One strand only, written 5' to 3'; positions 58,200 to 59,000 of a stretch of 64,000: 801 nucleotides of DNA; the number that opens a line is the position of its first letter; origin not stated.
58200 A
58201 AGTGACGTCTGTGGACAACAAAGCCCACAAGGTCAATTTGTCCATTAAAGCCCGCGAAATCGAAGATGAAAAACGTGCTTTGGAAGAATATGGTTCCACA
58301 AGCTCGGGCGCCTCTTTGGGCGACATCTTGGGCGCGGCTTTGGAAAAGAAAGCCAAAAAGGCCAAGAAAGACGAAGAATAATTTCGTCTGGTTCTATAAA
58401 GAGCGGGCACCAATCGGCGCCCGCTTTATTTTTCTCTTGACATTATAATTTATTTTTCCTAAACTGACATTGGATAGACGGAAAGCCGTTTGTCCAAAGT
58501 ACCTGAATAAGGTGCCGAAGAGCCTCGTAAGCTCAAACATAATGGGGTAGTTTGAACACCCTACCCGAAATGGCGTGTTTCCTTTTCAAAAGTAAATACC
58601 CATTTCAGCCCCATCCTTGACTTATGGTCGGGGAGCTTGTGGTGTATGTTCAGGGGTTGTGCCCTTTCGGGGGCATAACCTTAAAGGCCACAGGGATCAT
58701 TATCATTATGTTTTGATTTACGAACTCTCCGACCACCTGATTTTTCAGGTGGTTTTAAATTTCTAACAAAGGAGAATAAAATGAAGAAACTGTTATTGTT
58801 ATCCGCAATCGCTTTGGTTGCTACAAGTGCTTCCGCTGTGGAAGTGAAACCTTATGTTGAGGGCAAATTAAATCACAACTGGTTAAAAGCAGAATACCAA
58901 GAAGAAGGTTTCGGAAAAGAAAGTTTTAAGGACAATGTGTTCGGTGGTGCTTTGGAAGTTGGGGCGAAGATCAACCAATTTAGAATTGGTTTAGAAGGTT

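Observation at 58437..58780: ORF-less, highly structured ~285-nt RNA unit with its own promoter and terminator, ending 24 nt before an outer-membrane protein gene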

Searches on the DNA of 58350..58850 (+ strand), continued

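Call 38: get_annotated_region(hit=H45, flank=5000)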
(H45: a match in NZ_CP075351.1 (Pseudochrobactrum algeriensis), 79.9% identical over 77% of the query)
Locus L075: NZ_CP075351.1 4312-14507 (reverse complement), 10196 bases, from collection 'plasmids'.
description: Pseudochrobactrum algeriensis strain C150915_17 plasmid pPB17_2, complete sequence
organism: Pseudochrobactrum algeriensis (NCBI taxid 2834768)
taxonomy: Bacteria; Pseudomonadota; Alphaproteobacteria; Hyphomicrobiales; Brucellaceae; Pseudochrobactrum; Pseudochrobactrum algeriensis
host: -; source: Bos taurus,cell culture,lymph nodes; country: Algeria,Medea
typing (MOB-suite, as given by PLSDB): non-mobilizable
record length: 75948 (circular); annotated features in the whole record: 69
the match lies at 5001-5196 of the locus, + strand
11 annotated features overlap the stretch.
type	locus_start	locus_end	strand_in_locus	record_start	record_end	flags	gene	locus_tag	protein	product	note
CDS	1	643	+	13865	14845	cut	-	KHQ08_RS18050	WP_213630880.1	L,D-transpeptidase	-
CDS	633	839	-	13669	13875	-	-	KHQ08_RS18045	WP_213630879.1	hypothetical protein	-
CDS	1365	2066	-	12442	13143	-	-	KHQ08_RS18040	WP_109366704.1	IS6 family transposase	-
CDS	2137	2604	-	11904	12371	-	-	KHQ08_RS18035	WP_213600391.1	helix-turn-helix domain-containing protein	-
CDS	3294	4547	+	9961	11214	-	repC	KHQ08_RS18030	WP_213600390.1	plasmid replication protein RepC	-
CDS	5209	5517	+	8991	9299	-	-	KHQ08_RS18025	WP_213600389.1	hypothetical protein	-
CDS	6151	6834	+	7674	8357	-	-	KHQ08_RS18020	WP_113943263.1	IS6 family transposase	-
CDS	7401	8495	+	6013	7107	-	-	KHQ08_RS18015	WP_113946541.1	hypothetical protein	-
CDS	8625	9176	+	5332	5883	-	-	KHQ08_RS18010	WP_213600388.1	type 1 glutamine amidotransferase domain-containing protein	-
CDS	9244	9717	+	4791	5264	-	-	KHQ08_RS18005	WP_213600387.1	DUF892 family protein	-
CDS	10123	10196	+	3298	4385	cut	-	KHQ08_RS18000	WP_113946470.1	IS3 family transposase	-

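Call 39: search_rna_families(source=L070, start=2300, end=2750, threshold=evalue, max_evalue=10, show_alignments=2)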
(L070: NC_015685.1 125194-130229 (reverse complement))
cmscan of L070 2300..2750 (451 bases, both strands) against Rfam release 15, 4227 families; matches with E-value up to 10: 2.
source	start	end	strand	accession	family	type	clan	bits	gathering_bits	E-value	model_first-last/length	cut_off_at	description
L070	2514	2605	+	RF02221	sRNA-Xcc1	Gene; sRNA;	-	32.6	53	0.00062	1-87/87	no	sRNA-Xcc1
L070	2505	2562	+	RF03558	mir-629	Gene; miRNA;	-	18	72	2.9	13-71/83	no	mir-629 microRNA precursor family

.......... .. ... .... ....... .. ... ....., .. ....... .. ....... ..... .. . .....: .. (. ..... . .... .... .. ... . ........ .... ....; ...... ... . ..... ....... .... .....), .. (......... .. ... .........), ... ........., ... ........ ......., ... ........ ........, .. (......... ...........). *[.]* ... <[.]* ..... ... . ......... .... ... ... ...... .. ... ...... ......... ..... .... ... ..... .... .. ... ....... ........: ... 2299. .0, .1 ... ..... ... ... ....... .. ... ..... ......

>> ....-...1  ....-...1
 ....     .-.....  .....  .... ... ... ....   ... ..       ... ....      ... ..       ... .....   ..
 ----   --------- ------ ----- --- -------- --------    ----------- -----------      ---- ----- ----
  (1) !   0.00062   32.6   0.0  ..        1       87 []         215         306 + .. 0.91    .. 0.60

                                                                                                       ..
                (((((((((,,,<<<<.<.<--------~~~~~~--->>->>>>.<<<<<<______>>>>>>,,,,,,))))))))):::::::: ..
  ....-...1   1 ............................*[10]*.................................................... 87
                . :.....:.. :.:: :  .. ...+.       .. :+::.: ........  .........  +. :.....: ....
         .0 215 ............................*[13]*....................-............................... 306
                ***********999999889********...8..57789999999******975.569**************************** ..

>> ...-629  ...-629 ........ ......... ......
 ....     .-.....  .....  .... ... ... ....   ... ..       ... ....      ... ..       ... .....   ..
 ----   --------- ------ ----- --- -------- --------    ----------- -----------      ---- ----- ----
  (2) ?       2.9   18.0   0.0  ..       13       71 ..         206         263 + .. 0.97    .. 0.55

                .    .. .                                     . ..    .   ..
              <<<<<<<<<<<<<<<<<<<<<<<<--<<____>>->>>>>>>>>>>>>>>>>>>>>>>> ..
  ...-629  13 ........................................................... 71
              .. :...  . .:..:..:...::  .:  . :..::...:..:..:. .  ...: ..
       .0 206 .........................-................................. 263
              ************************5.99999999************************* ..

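Call 44: search_rna_families(source=window, start=58605, end=58765, threshold=evalue, max_evalue=10, show_alignments=3)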
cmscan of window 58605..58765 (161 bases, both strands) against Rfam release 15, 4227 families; matches with E-value up to 10: 5.
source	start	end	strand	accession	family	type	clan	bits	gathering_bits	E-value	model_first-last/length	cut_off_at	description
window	58701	58765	-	RF02351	psRNA14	Gene; sRNA;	-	18.4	60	0.6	1-84/84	no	Proteobacteria sRNA psRNA14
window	58734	58751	-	RF01394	isrK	Gene; sRNA;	-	14.5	50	0.36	2-19/77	no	isrK Hfq binding RNA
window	58641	58691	+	RF00678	mir-140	Gene; miRNA;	-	13.5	70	1.3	1-79/79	no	mir-140 microRNA precursor family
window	58691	58759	+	RF02631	Hrs13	Gene; sRNA;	-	13.1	52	0.58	1-82/82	no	Hfq-regulated sRNA 13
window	58618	58740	+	RF01847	Plant_U3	Gene; snRNA; snoRNA; CD-box;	CL00100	11.3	80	0.45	88-215/221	no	Plant small nucleolar RNA U3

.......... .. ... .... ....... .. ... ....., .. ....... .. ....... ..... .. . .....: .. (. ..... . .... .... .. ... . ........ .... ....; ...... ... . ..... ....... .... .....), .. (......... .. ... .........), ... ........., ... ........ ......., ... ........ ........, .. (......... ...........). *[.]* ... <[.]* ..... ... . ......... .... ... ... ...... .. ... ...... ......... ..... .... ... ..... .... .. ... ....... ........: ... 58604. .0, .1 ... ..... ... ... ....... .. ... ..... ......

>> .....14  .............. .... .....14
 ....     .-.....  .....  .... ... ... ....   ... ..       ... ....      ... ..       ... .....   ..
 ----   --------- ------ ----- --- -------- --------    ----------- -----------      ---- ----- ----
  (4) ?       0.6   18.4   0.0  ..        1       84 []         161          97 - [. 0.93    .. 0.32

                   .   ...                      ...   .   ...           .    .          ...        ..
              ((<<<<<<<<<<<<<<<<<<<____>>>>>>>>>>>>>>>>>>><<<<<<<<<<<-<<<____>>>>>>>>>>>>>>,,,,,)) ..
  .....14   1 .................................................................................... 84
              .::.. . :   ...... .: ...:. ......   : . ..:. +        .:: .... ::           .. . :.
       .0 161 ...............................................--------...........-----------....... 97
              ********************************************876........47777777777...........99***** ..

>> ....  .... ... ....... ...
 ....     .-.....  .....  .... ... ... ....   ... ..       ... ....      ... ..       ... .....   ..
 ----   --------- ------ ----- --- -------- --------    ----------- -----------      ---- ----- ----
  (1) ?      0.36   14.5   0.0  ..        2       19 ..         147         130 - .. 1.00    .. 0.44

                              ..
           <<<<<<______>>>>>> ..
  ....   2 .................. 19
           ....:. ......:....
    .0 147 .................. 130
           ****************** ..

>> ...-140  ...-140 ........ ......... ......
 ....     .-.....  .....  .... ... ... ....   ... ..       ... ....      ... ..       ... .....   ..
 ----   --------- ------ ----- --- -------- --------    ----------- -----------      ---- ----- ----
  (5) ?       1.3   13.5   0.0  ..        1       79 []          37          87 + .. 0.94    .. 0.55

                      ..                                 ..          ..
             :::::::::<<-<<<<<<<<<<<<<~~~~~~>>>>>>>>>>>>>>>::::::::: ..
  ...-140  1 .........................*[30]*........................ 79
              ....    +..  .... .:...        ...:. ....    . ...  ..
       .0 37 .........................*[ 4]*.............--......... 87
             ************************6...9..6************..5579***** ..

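Call 63: search_rna_families(sources=[L076, L077, L082, L084, L088, L094, L111, L115, L121, L138, L165, L160, L166, L179, L097, L142, L072, L073, L074, L075], threshold=evalue, max_evalue=0.1, show_alignments=2)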
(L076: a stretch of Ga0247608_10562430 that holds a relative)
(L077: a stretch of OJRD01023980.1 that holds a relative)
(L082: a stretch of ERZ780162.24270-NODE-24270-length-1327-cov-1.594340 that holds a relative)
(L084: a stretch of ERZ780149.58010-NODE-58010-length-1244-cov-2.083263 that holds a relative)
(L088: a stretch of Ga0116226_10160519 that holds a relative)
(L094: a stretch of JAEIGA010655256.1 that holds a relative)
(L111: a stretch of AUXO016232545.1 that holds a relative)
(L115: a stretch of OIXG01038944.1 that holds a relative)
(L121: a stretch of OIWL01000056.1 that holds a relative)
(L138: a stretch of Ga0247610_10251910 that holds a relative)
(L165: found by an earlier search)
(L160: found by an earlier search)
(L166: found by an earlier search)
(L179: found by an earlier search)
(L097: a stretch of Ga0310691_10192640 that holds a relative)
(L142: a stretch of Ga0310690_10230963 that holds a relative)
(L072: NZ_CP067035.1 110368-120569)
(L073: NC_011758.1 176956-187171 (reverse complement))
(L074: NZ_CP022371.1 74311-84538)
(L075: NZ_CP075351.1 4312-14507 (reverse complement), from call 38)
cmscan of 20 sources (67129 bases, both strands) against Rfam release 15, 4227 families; matches with E-value up to 0.1: 1.
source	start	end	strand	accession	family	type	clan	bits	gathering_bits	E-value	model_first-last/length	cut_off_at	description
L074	5102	5194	+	RF02221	sRNA-Xcc1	Gene; sRNA;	-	35.7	53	0.017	1-87/87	no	sRNA-Xcc1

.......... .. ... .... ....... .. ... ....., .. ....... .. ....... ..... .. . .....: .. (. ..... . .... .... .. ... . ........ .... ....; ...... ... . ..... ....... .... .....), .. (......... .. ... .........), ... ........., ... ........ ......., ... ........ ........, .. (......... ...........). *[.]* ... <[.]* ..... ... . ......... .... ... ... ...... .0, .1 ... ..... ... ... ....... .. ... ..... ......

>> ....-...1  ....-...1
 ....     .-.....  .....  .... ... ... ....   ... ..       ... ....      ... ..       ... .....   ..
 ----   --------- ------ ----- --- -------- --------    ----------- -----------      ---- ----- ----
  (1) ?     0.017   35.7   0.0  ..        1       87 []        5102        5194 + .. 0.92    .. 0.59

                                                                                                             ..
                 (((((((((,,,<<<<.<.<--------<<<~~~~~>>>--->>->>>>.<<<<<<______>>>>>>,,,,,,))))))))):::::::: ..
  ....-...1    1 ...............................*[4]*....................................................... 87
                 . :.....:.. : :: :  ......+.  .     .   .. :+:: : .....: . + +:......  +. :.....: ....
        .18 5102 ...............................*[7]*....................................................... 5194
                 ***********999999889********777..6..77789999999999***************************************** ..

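Call 79: get_annotated_region(hit=H28, flank=400)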
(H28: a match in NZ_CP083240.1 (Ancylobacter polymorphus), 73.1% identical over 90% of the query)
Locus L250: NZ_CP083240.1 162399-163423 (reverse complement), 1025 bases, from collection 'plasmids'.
description: Ancylobacter polymorphus strain ZM13 plasmid pA, complete sequence
organism: Ancylobacter polymorphus (NCBI taxid 223390)
taxonomy: Bacteria; Pseudomonadota; Alphaproteobacteria; Hyphomicrobiales; Xanthobacteraceae; Ancylobacter; Ancylobacter polymorphus
host: -; source: activated sludge; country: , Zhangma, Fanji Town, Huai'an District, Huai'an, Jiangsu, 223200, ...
typing (MOB-suite, as given by PLSDB): conjugative; replicon rep_cluster_1420; relaxase MOBQ; mating-pair formation MPF_T
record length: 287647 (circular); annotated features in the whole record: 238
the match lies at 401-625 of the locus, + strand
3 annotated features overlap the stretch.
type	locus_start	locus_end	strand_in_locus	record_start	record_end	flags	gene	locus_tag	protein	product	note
CDS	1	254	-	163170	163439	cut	-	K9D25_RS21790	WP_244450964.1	hypothetical protein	-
CDS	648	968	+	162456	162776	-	-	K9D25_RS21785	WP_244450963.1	transcriptional repressor TraM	GO:0045892 - negative regulation of DNA-templated transcription [Evidence IEA]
CDS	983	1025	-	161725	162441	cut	-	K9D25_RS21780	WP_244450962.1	autoinducer binding domain-containing protein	-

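Call 80: get_annotated_region(hit=H50, flank=400)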
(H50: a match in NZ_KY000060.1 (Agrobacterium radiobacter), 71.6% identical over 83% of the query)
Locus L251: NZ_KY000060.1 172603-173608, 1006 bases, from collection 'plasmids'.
description: Agrobacterium radiobacter strain CFBP2407 plasmid pTi_CFBP2407, complete sequence
organism: Agrobacterium radiobacter (NCBI taxid 362)
taxonomy: Bacteria; Pseudomonadota; Alphaproteobacteria; Hyphomicrobiales; Rhizobiaceae; Agrobacterium; Agrobacterium radiobacter
host: -; source: -; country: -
typing (MOB-suite, as given by PLSDB): conjugative; replicon rep_cluster_490; relaxase MOBP,MOBQ; mating-pair formation MPF_T
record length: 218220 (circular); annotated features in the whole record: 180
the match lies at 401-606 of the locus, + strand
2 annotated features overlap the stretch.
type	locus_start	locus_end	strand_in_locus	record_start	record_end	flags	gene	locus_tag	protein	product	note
CDS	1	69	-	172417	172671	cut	-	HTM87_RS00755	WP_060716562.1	antitoxin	-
CDS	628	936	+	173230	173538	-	-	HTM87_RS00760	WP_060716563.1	transcriptional repressor TraM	-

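Call 81: get_annotated_region(hit=H55, flank=400)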
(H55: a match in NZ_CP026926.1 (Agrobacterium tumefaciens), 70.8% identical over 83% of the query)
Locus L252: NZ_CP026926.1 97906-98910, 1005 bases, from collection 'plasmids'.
description: Agrobacterium tumefaciens strain 1D1609 plasmid pTi1D1609, complete sequence
organism: Agrobacterium tumefaciens (NCBI taxid 358)
taxonomy: Bacteria; Pseudomonadota; Alphaproteobacteria; Hyphomicrobiales; Rhizobiaceae; Agrobacterium; Agrobacterium tumefaciens
host: -; source: Medicago sativa,from a crown gall tumor on a field-grown alfalfa; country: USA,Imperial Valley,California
typing (MOB-suite, as given by PLSDB): conjugative; replicon rep_cluster_352; relaxase MOBP,MOBQ; mating-pair formation MPF_T
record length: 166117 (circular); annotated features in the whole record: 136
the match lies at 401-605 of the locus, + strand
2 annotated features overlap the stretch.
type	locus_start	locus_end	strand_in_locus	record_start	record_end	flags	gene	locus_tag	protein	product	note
CDS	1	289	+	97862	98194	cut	-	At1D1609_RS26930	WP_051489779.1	ProQ/FinO family protein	-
CDS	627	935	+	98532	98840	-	-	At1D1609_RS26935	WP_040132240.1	transcriptional repressor TraM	-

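Call 82: get_annotated_region(hit=H72, flank=400)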
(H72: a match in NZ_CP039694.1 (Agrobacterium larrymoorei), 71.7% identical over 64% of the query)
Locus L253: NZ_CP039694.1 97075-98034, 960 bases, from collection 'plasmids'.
description: Agrobacterium larrymoorei strain CFBP5473 plasmid pTiCFBP5473, complete sequence
organism: Agrobacterium larrymoorei (NCBI taxid 160699)
taxonomy: Bacteria; Pseudomonadota; Alphaproteobacteria; Hyphomicrobiales; Rhizobiaceae; Agrobacterium; Agrobacterium larrymoorei
host: -; source: -; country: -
typing (MOB-suite, as given by PLSDB): conjugative; relaxase MOBP,MOBQ; mating-pair formation MPF_T
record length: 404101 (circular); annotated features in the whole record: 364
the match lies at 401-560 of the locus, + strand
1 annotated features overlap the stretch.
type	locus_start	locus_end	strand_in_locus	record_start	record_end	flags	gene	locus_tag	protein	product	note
CDS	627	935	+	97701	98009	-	-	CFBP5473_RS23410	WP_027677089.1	transcriptional repressor TraM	-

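Call 83: get_annotated_region(hit=H46, flank=400)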
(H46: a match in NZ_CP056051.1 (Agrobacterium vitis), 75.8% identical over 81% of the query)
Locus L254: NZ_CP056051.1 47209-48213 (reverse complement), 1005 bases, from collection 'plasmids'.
description: Agrobacterium vitis strain CG78 plasmid pTiCG78, complete sequence
organism: Agrobacterium vitis (NCBI taxid 373)
taxonomy: Bacteria; Pseudomonadota; Alphaproteobacteria; Hyphomicrobiales; Rhizobiaceae; Agrobacterium; Agrobacterium vitis
host: -; source: Vitis vinifera; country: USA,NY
typing (MOB-suite, as given by PLSDB): conjugative; replicon rep_cluster_592; relaxase MOBQ,MOBQ; mating-pair formation MPF_T
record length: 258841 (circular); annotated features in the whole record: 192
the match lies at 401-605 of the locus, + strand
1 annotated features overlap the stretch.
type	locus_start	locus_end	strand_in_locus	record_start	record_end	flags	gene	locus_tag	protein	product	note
CDS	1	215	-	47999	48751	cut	-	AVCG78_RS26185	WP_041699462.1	IS6 family transposase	-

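Call 84: get_annotated_region(hit=H33, flank=400)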
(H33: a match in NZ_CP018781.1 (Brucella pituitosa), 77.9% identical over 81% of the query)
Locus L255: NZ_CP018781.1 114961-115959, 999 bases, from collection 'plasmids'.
description: Brucella pituitosa strain AA2 plasmid pOAAA2, complete sequence
organism: Brucella pituitosa (NCBI taxid 571256)
taxonomy: Bacteria; Pseudomonadota; Alphaproteobacteria; Hyphomicrobiales; Brucellaceae; Brucella; Brucella pituitosa
host: -; source: Zea mays,cell culture,root; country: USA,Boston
typing (MOB-suite, as given by PLSDB): mobilizable; replicon rep_cluster_584; relaxase MOBP
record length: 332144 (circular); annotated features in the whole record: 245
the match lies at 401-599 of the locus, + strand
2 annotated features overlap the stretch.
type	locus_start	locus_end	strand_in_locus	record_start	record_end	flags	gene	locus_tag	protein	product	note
CDS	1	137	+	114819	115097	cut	-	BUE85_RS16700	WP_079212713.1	hypothetical protein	-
CDS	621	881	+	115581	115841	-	-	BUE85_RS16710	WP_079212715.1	hypothetical protein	-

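Call 85: get_annotated_region(hit=H27, flank=400)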
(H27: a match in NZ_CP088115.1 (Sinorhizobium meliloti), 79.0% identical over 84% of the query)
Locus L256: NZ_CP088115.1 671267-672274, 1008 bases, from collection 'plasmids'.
description: Sinorhizobium meliloti strain RRI128 plasmid pRRI128_2, complete sequence
organism: Sinorhizobium meliloti (NCBI taxid 382)
taxonomy: Bacteria; Pseudomonadota; Alphaproteobacteria; Hyphomicrobiales; Rhizobiaceae; Sinorhizobium; Sinorhizobium meliloti
host: -; source: cell culture; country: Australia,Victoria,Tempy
typing (MOB-suite, as given by PLSDB): conjugative; relaxase MOBQ; mating-pair formation MPF_T
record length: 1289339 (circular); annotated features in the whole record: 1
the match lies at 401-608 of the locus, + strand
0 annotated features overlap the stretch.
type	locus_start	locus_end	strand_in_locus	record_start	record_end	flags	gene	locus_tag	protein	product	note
